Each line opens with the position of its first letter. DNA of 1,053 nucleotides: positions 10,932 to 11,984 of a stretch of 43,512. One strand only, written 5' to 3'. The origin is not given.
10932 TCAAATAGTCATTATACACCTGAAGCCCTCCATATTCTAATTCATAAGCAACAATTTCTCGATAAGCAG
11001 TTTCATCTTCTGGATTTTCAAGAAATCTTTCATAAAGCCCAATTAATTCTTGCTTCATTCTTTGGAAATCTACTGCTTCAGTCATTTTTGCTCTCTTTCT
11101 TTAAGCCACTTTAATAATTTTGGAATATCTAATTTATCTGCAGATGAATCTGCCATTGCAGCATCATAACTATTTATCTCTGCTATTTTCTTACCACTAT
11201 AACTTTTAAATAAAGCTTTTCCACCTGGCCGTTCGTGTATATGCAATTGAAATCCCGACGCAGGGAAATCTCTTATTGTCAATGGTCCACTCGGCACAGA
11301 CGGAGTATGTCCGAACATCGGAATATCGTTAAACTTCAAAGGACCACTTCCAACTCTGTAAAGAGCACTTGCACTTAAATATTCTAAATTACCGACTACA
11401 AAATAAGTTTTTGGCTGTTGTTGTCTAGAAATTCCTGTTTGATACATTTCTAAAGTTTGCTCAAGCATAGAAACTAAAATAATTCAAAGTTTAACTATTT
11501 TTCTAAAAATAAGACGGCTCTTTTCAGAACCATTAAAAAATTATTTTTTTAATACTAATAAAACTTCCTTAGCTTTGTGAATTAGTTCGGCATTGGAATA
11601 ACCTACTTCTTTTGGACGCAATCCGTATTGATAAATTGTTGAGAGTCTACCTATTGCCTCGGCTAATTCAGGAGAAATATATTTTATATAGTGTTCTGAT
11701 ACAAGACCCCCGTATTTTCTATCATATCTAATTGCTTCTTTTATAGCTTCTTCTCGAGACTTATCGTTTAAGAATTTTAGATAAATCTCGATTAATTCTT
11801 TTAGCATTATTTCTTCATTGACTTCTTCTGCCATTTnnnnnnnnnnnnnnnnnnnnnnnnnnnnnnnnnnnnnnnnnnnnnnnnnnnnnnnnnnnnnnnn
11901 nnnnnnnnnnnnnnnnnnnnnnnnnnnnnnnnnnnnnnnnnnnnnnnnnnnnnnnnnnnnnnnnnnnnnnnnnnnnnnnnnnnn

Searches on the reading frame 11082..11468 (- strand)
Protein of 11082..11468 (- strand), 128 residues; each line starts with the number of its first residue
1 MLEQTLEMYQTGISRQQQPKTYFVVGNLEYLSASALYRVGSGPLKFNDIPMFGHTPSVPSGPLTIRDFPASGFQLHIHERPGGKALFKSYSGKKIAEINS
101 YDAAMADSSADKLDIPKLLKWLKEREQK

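Call 6: search_protein_families(library=pfam, proteins=[window:11082-11468:-], max_evalue=1)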
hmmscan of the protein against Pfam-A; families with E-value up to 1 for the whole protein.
window:11082-11468:- (128 aa): 0 families

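Call 9: search_protein_families(library=ncbifam, proteins=[window:11082-11468:-], max_evalue=1)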
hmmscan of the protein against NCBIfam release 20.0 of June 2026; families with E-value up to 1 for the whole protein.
window:11082-11468:- (128 aa): 0 families

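Call 55: search_protein_families(library=padloc, proteins=[window:11082-11468:-], max_evalue=1)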
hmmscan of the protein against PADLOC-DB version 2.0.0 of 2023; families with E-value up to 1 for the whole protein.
window:11082-11468:- (128 aa): 0 families

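Call 56: search_protein_families(library=phrogs, proteins=[window:11082-11468:-], max_evalue=1)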
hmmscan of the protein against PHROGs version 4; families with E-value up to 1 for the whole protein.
window:11082-11468:- (128 aa): 1 family
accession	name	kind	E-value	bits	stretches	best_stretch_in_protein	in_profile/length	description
phrog_8583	-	unknown function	0.33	11.4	1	51-127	133-209/297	-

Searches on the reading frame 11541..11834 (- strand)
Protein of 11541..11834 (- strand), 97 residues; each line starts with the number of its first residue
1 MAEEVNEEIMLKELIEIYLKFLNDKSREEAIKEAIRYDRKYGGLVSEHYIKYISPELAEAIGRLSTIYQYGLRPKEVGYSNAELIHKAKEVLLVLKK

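Call 6: search_protein_families(library=pfam, proteins=[window:11541-11834:-], max_evalue=1)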
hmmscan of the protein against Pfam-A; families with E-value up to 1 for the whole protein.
window:11541-11834:- (97 aa): 2 families
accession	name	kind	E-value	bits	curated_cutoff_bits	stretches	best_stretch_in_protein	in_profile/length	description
PF01402.27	RHH_1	-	0.11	12.9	20.5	1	24-37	22-35/39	Ribbon-helix-helix protein, copG family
PF04844.18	Ovate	-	0.14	12.6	25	1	4-34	20-49/58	Transcriptional repressor, ovate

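Call 9: search_protein_families(library=ncbifam, proteins=[window:11541-11834:-], max_evalue=1)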
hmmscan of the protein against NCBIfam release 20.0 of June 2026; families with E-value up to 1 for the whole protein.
window:11541-11834:- (97 aa): 1 family
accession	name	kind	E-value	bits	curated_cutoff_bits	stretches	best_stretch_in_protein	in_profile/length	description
TIGR04387.1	capsid_maj_N4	equivalog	0.18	11.1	60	1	7-61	146-198/324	N4-gp56 family major capsid protein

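Call 55: search_protein_families(library=padloc, proteins=[window:11541-11834:-], max_evalue=1)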
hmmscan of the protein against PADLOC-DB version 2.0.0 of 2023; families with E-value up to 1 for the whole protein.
window:11541-11834:- (97 aa): 0 families

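Call 56: search_protein_families(library=phrogs, proteins=[window:11541-11834:-], max_evalue=1)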
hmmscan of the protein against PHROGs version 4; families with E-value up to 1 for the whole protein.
window:11541-11834:- (97 aa): 1 family
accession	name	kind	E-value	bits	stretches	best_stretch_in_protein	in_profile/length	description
phrog_21597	-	unknown function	0.24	12.5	1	17-59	22-59/75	-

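Call 73: search_solved_structures(query=A7, max_evalue=10, show_alignments=1)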
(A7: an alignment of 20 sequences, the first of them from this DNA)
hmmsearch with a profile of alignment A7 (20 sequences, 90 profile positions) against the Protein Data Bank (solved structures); distinct sequences matched with E-value up to 10: 44.
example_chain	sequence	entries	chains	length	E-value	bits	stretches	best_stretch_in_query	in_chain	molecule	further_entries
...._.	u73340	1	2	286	0.039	17.5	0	69-89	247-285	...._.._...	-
4v3q_A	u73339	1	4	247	0.041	17.4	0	69-88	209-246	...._M4_AII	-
6vfh_B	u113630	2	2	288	0.069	16.7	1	33-89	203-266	T33_dn10B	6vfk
5hc6_A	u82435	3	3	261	0.087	16.4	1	14-83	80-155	prenyltransference for protein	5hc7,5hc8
36iq_A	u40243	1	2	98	0.093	16.3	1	7-89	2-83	De novo designed doxorubicin-binding protein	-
2ru4_B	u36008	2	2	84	0.17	15.5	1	55-89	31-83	Armadillo Repeat Protein, C-terminal fragment, MAII | Armadillo repeat protein C-terminal fragment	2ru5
4db6_A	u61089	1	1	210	0.2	15.3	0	68-89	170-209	Armadillo repeat protein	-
5mfd_A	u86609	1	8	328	0.25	14.9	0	54-89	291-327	YIIIM''6AII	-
4v3o_A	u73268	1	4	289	0.27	14.8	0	54-88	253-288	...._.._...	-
3mc1_A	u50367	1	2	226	0.3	14.7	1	27-87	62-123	Predicted phosphatase, HAD family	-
5aei_A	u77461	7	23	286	0.38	14.4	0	68-89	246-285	DESIGNED ARMADILLO REPEAT PROTEIN YIIIM5AII | YIIIM5AII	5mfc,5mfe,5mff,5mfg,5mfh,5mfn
6s9l_A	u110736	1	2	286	0.57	13.8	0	68-89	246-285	KR4KLSF Lock1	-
2j0n_A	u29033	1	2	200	0.59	13.7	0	25-54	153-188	INVASIN IPAD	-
7qiy_H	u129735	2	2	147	0.64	13.6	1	8-40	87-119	40S head ribosomal protein uS9 | 40S ribosomal protein uS9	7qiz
5tf3_A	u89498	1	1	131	0.64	13.6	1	12-30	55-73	Putative membrane protein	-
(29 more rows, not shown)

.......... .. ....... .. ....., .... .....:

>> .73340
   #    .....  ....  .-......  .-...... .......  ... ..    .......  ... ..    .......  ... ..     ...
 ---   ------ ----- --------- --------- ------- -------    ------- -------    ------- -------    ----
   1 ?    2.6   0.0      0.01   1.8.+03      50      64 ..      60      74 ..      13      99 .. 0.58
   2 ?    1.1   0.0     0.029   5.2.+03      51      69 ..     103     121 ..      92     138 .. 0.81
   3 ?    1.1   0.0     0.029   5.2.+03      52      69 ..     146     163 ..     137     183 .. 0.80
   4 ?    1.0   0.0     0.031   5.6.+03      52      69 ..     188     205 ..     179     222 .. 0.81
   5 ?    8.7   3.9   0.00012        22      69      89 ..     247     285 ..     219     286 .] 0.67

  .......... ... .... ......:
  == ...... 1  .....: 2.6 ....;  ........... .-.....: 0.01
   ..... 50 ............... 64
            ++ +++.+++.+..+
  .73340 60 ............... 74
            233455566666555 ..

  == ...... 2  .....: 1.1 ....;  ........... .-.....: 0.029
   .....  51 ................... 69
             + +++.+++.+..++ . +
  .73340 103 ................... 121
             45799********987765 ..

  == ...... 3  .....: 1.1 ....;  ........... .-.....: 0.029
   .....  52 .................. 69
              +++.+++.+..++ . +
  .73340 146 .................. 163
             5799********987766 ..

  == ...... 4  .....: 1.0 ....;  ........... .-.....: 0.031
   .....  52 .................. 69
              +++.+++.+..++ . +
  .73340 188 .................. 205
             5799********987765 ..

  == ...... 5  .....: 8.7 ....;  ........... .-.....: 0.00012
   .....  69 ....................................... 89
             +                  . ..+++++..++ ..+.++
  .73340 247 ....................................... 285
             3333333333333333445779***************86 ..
